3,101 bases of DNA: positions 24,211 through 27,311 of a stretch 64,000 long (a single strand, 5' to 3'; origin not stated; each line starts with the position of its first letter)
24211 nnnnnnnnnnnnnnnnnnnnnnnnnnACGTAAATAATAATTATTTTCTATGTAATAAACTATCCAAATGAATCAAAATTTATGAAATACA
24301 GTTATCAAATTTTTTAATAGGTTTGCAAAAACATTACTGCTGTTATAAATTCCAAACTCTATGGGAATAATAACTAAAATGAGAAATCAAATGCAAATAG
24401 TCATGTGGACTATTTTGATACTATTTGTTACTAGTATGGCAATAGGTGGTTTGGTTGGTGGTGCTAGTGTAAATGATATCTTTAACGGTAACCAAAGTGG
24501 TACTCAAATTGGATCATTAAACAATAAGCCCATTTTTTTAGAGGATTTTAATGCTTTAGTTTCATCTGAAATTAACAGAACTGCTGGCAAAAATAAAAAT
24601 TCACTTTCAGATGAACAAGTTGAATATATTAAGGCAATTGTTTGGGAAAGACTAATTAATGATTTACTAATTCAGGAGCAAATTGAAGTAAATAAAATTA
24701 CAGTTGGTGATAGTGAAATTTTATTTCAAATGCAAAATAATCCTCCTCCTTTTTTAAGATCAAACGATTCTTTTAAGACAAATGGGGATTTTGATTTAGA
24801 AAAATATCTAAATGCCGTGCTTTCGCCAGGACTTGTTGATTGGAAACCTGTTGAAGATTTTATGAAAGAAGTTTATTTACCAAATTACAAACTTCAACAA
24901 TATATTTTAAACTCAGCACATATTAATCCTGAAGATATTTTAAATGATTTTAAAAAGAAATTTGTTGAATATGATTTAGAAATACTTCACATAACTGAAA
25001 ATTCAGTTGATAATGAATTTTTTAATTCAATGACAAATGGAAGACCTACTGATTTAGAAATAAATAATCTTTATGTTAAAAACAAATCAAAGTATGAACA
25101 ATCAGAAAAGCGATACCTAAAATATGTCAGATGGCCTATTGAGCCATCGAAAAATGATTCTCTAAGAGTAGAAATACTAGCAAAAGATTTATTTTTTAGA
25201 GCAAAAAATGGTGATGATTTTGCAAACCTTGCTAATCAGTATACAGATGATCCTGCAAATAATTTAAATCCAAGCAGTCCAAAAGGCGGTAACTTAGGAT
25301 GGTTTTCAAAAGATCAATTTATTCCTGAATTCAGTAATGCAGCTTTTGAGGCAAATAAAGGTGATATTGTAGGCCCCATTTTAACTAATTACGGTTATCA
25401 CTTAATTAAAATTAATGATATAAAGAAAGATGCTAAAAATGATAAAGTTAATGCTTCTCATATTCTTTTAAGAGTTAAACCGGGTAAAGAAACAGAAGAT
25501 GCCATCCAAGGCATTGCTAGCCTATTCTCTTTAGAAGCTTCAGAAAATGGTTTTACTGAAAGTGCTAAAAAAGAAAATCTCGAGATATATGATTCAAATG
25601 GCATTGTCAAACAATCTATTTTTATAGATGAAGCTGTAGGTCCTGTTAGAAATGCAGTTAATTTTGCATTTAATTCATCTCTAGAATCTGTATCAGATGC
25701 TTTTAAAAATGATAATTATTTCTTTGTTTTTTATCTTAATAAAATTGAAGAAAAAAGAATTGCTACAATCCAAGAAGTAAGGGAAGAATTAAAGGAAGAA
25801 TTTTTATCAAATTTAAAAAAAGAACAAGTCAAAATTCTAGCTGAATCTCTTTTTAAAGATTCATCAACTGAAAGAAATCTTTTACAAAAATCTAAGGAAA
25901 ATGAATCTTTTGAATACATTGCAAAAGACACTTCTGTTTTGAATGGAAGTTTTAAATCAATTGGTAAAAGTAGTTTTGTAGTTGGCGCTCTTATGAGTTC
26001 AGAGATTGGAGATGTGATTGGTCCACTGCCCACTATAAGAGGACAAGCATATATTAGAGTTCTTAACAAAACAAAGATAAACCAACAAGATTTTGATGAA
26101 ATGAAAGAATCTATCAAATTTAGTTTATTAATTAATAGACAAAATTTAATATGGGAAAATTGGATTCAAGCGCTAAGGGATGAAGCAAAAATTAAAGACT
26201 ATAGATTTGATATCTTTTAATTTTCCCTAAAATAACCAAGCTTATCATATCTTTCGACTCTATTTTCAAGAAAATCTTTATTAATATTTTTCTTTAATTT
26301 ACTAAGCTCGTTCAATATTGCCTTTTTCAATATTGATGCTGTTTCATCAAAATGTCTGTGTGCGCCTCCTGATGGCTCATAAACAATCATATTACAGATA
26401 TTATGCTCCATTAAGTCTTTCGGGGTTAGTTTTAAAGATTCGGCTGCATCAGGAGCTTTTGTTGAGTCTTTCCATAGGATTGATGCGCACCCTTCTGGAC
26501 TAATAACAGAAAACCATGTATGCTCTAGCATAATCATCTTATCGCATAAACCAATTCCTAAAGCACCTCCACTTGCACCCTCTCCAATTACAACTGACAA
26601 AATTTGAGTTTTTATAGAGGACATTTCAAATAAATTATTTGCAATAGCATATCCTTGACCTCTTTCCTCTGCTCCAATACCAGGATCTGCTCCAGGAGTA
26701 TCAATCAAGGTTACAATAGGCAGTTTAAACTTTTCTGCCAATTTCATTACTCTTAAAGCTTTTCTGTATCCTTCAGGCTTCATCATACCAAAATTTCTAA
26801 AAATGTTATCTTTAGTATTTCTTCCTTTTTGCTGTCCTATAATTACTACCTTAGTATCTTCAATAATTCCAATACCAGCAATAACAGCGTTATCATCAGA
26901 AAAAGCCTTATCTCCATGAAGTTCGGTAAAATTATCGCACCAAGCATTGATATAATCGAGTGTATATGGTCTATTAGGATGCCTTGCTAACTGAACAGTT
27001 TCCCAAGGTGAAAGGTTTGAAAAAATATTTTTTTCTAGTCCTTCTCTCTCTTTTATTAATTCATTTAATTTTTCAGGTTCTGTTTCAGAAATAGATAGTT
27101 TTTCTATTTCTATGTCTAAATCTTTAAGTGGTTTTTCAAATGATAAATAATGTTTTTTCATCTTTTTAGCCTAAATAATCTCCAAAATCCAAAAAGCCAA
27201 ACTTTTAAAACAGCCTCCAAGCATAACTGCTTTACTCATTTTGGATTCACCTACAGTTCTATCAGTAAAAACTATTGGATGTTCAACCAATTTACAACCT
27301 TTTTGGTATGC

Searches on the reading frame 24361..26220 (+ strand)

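Call 16: search_protein_families(library=pfam, proteins=[window:24361-26220:+], max_evalue=0.00001)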
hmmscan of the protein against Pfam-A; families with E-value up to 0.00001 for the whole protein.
window:24361-26220:+ (619 aa): 5 families
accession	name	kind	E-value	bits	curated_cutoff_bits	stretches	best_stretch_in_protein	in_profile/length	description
PF13616.12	Rotamase_3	-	1.6e-23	83.9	22.5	1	255-354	20-115/116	PPIC-type PPIASE domain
PF00639.27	Rotamase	-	9.5e-20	71.8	21.7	1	262-353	10-97/97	PPIC-type PPIASE domain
PF13623.11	SurA_N_2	-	2.1e-19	70.3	28.5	1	5-152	2-144/145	SurA-like N-terminal domain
PF13145.12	Rotamase_2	-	2.1e-18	67.7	27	1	229-357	1-111/121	PPIC-type PPIASE domain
PF13624.11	SurA_N_3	-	3.1e-13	50.3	27.2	1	4-155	2-140/162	SurA-like N-terminal domain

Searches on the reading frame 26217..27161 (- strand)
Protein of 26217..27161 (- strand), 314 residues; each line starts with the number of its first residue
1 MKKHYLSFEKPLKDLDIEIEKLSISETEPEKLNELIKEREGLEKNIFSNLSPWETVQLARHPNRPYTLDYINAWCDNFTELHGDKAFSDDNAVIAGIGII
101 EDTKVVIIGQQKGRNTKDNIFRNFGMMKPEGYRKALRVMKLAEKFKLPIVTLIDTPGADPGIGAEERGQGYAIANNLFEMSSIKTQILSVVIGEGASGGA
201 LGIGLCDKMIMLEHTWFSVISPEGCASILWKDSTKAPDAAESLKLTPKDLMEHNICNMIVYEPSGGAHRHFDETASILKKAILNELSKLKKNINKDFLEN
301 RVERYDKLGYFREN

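Call 16: search_protein_families(library=pfam, proteins=[window:26217-27161:-], max_evalue=0.00001)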
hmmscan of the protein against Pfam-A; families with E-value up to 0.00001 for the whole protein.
window:26217-27161:- (314 aa): 2 families
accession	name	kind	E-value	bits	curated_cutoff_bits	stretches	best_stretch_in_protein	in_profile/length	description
PF03255.19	ACCA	-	1.6e-129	432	23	1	5-309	1-310/310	Acetyl co-enzyme A carboxylase carboxyltransferase-like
PF01039.27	Carboxyl_trans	-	2.3e-15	56.7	22.3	1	78-241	273-428/493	Carboxyl transferase domain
